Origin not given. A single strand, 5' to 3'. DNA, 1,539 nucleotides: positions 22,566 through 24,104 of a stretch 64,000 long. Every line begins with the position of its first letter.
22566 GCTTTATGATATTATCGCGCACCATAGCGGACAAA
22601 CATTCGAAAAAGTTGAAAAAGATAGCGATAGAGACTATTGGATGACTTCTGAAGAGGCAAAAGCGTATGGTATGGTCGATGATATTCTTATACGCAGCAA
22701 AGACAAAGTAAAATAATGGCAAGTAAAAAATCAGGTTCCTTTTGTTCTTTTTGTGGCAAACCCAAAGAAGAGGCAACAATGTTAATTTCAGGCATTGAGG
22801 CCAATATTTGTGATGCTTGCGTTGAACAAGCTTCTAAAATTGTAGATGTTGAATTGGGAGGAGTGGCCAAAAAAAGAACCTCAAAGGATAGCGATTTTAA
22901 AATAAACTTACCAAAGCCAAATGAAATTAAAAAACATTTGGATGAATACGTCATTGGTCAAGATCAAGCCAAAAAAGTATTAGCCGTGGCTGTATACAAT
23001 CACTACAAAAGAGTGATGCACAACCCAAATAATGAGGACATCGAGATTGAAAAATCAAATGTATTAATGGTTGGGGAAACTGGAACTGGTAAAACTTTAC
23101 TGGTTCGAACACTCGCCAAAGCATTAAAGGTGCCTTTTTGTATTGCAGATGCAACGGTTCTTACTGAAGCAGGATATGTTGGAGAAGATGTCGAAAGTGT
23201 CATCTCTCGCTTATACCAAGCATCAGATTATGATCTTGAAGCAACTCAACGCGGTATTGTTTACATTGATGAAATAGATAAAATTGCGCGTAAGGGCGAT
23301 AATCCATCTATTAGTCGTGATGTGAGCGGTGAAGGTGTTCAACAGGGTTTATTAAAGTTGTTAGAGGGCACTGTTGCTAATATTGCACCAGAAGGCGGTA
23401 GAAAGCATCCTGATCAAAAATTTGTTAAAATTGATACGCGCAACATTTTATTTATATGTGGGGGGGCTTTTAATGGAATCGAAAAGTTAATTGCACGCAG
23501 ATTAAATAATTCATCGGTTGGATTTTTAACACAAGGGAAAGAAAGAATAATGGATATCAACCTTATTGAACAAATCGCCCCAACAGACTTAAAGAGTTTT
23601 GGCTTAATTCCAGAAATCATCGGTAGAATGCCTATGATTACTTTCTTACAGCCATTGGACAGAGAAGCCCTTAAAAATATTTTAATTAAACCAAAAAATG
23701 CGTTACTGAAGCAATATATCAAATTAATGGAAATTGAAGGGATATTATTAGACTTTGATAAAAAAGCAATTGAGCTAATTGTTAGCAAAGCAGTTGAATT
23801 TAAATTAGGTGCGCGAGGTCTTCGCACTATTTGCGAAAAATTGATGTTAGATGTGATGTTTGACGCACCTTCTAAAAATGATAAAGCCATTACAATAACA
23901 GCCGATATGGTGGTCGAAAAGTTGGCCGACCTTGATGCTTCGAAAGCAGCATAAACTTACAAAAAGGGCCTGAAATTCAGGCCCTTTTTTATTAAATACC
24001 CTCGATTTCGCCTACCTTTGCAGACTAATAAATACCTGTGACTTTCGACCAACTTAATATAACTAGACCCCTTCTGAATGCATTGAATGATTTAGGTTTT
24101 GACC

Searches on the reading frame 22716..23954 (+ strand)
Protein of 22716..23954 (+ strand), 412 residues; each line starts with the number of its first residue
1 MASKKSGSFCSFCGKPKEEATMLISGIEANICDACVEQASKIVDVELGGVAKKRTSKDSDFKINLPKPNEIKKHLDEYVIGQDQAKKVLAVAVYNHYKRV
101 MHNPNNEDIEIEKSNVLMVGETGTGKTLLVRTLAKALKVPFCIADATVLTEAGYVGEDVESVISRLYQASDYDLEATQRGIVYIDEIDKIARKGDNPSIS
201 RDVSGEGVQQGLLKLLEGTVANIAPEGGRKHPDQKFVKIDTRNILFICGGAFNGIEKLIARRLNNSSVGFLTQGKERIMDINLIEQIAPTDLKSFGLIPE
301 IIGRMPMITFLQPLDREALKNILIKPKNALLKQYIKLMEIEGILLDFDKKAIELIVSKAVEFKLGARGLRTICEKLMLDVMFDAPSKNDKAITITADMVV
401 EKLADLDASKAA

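Call 7: search_protein_families(library=pfam, proteins=[window:22716-23954:+], max_evalue=0.001)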
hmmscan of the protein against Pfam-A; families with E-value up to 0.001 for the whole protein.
window:22716-23954:+ (412 aa): 10 families
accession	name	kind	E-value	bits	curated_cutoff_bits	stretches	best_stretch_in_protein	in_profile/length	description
PF07724.20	AAA_2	-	7.9e-30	104.5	27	1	113-307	3-165/166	AAA domain (Cdc48 subfamily)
PF00004.35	AAA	-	1.9e-15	57.9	21.2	1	116-233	1-99/131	ATPase family associated with various cellular activities (AAA)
PF06689.19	zf-C4_ClpX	-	2.7e-14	53.2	27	1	9-44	2-38/39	ClpX C4-type zinc finger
PF10431.15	ClpB_D2-small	-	1.7e-09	38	21.9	1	314-389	1-72/81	C-terminal, D2-small domain, of ClpB protein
PF00493.29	MCM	-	2.5e-07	30.5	23.3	1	70-193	17-136/224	MCM P-loop domain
PF07728.20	AAA_5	-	6e-06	26.7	22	1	115-191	1-79/139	AAA domain (dynein-related subfamily)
PF13401.12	AAA_22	-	0.00011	23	27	0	113-188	5-94/130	AAA domain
PF12775.13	AAA_7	-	0.00022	21.3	25.8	1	113-188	33-110/181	P-loop containing dynein motor region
PF05496.18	RuvB_N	-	0.00028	21.1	27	1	73-192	4-98/159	Holliday junction DNA helicase RuvB P-loop domain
PF00158.32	Sigma54_activat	-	0.00083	19.5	20.2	0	109-135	18-44/168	Sigma-54 interaction domain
